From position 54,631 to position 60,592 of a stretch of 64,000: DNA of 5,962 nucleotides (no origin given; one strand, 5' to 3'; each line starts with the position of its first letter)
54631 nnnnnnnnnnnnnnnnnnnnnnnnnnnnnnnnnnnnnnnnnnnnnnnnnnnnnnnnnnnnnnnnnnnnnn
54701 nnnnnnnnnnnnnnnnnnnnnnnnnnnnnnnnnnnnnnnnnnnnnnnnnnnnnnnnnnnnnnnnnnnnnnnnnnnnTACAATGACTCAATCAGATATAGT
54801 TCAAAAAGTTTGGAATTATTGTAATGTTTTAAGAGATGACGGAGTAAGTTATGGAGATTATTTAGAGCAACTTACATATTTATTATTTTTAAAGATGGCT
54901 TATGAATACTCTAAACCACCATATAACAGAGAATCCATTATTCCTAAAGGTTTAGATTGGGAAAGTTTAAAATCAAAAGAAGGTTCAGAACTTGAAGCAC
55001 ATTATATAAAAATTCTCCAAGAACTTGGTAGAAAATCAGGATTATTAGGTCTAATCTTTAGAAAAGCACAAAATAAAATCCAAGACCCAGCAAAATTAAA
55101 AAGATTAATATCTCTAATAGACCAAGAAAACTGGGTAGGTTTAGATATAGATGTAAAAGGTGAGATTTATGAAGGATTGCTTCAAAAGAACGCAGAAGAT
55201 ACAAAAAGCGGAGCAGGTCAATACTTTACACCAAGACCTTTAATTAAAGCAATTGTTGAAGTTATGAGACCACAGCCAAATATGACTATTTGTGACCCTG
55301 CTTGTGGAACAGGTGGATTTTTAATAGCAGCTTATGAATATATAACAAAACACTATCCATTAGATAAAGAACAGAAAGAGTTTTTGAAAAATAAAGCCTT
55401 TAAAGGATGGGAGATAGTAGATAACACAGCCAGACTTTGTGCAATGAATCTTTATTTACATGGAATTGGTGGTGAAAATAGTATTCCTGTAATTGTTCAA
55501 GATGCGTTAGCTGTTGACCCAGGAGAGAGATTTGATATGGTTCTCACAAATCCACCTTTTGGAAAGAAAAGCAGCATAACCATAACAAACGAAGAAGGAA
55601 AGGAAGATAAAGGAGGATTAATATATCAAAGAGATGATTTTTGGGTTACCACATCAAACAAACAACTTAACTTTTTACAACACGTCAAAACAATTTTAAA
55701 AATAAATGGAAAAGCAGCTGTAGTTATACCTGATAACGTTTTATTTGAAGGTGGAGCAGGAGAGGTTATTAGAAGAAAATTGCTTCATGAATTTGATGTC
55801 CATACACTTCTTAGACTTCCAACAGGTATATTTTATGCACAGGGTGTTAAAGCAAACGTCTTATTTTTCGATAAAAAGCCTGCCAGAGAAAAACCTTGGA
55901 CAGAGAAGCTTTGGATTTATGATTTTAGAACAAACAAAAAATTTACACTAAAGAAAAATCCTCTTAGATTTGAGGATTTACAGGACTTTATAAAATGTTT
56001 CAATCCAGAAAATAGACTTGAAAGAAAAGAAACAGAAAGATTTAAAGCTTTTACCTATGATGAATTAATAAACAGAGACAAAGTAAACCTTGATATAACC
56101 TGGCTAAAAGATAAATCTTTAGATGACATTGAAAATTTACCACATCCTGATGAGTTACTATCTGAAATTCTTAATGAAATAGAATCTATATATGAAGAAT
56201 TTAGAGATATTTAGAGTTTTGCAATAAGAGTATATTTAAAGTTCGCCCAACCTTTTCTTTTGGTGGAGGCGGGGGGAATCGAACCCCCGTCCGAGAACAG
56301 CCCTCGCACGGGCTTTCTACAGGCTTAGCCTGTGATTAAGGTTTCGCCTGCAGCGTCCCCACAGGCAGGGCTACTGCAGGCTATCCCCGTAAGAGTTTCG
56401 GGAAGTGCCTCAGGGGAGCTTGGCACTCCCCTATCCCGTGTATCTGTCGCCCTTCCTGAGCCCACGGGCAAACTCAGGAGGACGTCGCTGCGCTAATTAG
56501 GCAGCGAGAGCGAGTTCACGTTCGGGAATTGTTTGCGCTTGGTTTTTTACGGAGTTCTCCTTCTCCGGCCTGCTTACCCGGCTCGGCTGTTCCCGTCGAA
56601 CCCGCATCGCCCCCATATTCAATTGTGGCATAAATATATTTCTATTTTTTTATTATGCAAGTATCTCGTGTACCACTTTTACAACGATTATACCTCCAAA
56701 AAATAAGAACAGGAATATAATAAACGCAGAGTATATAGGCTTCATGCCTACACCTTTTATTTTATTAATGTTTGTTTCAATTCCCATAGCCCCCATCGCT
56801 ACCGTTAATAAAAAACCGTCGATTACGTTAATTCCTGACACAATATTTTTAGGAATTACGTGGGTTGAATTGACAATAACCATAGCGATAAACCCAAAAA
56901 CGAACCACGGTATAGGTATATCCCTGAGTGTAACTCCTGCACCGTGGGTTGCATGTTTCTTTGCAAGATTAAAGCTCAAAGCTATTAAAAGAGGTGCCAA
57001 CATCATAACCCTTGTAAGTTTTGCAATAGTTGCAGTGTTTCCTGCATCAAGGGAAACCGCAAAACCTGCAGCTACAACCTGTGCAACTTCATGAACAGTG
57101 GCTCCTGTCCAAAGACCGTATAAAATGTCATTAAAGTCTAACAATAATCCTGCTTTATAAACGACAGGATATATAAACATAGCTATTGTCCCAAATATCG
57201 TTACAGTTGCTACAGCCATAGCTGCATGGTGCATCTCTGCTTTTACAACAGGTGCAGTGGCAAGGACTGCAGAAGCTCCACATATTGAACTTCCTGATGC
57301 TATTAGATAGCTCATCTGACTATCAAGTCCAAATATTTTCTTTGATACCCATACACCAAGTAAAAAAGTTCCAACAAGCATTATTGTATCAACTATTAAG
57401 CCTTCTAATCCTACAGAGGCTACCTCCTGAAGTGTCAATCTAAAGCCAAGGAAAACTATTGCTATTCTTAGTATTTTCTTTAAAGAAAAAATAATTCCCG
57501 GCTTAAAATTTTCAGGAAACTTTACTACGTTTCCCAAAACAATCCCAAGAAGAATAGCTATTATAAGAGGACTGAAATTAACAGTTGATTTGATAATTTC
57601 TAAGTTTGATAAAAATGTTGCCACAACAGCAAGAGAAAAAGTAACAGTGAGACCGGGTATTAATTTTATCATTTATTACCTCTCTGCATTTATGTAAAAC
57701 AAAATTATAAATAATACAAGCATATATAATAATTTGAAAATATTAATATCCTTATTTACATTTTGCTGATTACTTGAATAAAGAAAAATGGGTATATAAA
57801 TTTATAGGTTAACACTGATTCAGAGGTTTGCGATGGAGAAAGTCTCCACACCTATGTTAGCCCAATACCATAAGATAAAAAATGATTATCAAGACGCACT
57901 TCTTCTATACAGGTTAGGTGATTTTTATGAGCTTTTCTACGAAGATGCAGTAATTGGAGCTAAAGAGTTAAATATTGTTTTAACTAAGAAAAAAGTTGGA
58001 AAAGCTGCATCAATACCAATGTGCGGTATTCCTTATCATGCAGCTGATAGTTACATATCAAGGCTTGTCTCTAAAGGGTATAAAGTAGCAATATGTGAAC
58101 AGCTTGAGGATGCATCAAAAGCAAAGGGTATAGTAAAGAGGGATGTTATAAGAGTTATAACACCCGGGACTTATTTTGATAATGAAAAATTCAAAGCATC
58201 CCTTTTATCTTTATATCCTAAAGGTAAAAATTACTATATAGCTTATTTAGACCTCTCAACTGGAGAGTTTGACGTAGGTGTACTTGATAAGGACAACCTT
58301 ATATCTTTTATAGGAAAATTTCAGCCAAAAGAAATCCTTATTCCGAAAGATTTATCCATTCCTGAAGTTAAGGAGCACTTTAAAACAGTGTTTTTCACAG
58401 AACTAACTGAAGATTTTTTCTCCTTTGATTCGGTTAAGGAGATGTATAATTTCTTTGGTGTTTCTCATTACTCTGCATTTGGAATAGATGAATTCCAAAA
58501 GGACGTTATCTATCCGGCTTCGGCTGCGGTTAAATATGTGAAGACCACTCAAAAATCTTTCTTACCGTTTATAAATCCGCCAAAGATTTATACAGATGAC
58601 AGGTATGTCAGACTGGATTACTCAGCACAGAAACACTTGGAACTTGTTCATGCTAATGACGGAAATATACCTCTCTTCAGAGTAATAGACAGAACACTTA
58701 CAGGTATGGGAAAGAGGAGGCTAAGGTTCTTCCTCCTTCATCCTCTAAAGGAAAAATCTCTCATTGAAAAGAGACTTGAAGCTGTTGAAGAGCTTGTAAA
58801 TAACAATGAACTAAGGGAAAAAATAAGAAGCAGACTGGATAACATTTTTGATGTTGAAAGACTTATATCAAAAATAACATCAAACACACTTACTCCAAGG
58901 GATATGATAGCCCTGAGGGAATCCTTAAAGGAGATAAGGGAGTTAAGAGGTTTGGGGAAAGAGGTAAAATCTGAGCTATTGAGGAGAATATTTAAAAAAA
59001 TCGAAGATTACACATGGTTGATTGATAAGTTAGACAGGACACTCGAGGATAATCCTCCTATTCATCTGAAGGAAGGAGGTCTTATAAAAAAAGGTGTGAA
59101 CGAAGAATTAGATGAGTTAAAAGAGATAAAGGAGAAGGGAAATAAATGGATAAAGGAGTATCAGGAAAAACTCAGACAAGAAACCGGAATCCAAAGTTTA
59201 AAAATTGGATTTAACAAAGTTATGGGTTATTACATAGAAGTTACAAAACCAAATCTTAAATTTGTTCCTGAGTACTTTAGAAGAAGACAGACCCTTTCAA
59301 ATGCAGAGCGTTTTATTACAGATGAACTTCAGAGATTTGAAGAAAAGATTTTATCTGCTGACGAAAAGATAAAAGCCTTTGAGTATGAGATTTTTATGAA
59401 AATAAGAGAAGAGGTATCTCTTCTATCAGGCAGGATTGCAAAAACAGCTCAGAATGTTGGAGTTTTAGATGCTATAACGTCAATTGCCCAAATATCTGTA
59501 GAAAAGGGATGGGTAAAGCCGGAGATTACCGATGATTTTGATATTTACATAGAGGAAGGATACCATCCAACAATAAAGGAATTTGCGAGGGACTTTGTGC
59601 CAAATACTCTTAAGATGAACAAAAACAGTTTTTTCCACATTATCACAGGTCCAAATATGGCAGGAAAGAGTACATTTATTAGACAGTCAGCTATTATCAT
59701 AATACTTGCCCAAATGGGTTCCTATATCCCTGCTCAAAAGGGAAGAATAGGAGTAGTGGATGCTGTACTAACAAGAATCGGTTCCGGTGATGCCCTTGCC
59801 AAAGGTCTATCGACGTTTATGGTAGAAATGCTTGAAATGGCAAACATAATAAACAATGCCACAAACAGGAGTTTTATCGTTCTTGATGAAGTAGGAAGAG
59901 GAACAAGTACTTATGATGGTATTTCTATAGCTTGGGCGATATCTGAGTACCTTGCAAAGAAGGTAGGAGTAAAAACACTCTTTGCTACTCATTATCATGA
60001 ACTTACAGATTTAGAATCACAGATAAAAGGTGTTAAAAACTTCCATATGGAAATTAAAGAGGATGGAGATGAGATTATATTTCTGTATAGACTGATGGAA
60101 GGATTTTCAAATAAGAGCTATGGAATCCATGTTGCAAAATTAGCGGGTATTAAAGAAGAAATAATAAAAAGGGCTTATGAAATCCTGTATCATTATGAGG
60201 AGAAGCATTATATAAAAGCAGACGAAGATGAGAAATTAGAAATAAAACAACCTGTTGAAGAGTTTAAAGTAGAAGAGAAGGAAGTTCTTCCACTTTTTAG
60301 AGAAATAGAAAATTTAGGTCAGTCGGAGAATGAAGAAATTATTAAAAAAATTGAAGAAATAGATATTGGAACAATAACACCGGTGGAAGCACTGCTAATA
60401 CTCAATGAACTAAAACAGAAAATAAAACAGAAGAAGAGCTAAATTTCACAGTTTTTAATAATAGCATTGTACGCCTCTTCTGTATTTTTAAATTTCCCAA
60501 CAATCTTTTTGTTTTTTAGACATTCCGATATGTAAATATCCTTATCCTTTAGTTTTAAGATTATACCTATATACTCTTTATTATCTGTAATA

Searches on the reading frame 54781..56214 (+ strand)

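Call 64: search_protein_families(library=pfam, proteins=[window:54781-56214:+])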
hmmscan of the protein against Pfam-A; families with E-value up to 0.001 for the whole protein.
window:54781-56214:+ (477 aa): 5 families
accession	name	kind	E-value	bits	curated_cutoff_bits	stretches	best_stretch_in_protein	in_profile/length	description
PF02384.22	N6_Mtase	-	3.1e-70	237.4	20.4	1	123-439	3-299/311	N-6 DNA Methylase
PF12161.14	HsdM_N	-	4.9e-12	47.1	24.5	1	7-113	2-135/135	HsdM N-terminal domain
PF01170.24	UPF0020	-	4.9e-10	39.9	22.3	1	156-263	18-134/197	RMKL-like, methyltransferase domain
PF07669.17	Eco57I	-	9.1e-08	32.8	25.3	1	194-346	52-165/171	Eco57I restriction-modification methylase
PF20473.4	MmeI_Mtase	-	5.6e-05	22.9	27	1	167-226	20-84/259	MmeI, DNA-methyltransferase domain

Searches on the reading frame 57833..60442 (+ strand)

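Call 15: search_protein_families(library=pfam, proteins=[window:57833-60442:+])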
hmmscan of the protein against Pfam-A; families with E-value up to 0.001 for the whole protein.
window:57833-60442:+ (869 aa): 5 families
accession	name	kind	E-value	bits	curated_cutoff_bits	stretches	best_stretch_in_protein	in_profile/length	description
PF00488.27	MutS_V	-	2.2e-82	276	30.2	1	603-786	2-185/188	MutS domain V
PF01624.25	MutS_I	-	6e-46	155.7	20.6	1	6-117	1-112/113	MutS domain I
PF05192.23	MutS_III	-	5.4e-39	135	34.1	1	265-552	2-194/194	MutS domain III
PF05190.23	MutS_IV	-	4.3e-30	104.3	22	1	421-511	1-91/92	MutS family domain IV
PF05188.22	MutS_II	-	4e-20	73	25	1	124-245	3-130/133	MutS domain II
